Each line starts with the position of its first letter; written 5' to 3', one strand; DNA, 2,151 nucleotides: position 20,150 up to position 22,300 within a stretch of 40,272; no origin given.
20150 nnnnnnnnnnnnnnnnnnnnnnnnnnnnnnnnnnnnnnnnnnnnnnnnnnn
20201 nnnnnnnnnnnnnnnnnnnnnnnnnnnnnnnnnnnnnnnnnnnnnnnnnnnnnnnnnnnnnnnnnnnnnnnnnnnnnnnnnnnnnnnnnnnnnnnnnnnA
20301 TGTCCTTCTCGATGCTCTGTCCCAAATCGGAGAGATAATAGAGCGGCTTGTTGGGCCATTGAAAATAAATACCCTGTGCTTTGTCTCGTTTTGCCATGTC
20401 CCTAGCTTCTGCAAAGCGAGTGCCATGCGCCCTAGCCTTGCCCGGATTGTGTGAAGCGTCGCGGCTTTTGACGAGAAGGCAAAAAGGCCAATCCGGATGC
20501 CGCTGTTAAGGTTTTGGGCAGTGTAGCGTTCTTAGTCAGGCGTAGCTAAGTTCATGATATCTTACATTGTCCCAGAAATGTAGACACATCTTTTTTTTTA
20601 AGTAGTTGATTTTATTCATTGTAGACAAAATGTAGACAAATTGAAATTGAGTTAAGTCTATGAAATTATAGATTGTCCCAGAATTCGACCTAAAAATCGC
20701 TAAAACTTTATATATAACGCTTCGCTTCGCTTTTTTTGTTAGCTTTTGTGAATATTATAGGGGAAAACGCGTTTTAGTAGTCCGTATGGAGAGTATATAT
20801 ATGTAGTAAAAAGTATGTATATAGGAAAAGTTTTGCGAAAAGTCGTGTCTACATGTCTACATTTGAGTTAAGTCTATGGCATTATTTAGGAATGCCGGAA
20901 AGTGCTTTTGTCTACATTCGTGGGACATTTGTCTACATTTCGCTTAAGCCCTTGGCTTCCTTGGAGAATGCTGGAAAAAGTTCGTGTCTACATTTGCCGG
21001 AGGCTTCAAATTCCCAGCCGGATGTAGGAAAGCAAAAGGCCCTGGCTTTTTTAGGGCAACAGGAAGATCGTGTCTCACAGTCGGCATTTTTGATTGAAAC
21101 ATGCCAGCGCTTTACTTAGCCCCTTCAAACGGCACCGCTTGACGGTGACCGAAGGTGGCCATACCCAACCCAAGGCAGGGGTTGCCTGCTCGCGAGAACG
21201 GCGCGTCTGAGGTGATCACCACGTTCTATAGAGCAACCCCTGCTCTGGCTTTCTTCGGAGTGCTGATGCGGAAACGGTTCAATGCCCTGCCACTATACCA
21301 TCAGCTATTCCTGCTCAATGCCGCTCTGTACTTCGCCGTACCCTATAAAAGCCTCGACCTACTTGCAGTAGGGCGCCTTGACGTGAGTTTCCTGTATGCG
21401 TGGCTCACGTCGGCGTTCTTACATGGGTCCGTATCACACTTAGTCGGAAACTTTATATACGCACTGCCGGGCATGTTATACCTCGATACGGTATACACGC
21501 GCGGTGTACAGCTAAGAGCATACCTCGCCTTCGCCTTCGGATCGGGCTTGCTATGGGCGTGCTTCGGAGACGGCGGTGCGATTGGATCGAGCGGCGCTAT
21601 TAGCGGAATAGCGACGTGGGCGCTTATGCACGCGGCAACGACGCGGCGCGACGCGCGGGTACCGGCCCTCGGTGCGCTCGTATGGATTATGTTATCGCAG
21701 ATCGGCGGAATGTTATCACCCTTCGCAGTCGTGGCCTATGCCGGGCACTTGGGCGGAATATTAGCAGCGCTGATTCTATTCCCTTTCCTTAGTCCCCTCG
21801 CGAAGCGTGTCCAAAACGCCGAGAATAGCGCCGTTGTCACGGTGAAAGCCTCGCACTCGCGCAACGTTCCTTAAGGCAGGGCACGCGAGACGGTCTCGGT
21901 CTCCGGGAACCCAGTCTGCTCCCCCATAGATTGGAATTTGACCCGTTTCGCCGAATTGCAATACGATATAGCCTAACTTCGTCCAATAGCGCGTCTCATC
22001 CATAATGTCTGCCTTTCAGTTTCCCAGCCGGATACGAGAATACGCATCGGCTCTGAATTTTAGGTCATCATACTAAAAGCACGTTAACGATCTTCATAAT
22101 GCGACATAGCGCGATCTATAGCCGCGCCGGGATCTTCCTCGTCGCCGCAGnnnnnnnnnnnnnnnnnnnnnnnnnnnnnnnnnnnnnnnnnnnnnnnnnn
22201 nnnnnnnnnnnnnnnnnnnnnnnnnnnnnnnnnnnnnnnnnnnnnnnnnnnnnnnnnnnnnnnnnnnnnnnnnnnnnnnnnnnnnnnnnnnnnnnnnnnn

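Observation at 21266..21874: Phage-encoded rhomboid intramembrane protease on the opposite strand of the early arm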

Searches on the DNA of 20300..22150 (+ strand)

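Call 8: search_dna_similar(query=window:20400-22100:+, collection=phages, mode=distant, max_rows=30)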
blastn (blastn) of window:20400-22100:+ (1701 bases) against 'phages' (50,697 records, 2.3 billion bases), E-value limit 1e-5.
No match.

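Call 78: search_rna_families(source=window, start=20300, end=22150, threshold=evalue, max_evalue=1)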
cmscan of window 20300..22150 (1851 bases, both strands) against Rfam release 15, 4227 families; matches with E-value up to 1: 0.
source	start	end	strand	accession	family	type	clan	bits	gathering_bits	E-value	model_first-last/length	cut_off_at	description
